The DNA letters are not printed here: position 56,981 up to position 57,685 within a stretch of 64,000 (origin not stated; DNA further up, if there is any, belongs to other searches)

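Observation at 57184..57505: Degenerate CheY-receiver-like insert inside the giant HdrA-like protein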

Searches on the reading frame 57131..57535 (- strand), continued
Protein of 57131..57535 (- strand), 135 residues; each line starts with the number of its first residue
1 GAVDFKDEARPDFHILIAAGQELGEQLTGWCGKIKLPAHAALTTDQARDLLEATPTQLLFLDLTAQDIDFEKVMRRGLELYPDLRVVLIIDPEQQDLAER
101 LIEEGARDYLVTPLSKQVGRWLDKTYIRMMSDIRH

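Call 38: search_protein_representatives(alignment_id=A1)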
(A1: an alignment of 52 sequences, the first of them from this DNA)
Query: 52 sequences, 130 profile positions. Proteins with E-value up to 0.001 (for the whole library): 341118; up to 1e-10: 26624; up to 1e-30: 51. The best 150 are listed.
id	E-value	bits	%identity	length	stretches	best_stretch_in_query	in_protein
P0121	3.5e-45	169.6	-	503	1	1-129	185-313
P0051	1.5e-41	157.8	-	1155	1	2-129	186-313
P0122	3.2e-41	156.8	-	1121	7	4-115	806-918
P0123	4.6e-41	156.3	-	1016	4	6-118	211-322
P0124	6.8e-40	152.5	-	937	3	6-119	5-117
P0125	5.4e-39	149.6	-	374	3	6-115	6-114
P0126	1.1e-38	148.6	-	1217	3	4-115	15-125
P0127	8.6e-38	145.7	-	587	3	6-110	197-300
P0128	1.2e-37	145.2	-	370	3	7-119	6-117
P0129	3.3e-37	143.8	-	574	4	5-120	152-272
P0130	1.2e-36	142.0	-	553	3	3-116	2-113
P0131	1.6e-36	141.6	-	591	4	4-114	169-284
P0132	4.2e-36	140.2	-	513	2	2-115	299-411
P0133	6.8e-36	139.5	-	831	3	6-116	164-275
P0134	1.4e-35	138.5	-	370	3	6-115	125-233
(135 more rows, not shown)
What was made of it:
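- Checked: The same profile hits 341,118 proteins in the 1.84-billion-protein library (call 38).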

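Call 62: search_protein_families(library=pfam, alignment_id=A1, max_evalue=0.01)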
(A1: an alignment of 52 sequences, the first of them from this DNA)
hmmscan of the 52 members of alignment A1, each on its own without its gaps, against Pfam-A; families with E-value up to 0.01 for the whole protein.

A. member 1, seq(127 aa): 1 family
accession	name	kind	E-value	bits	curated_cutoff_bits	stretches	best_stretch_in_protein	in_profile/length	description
PF00072.30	Response_reg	-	0.00091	19.8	30.2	1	31-108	26-103/111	Response regulator receiver domain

B. families by the number of members that match (of 52 scanned): 5 families
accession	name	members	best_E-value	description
PF00072.30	Response_reg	51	4.8e-16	Response regulator receiver domain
PF06490.17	FleQ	5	1.2e-05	Flagellar regulatory protein FleQ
PF03709.21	OKR_DC_1_N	3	0.00034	Orn/Lys/Arg decarboxylase, N-terminal domain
PF20314.3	DUF6610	1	0.0075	Family of unknown function (DUF6610)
PF04748.18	Polysacc_deac_2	1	0.0076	Divergent polysaccharide deacetylase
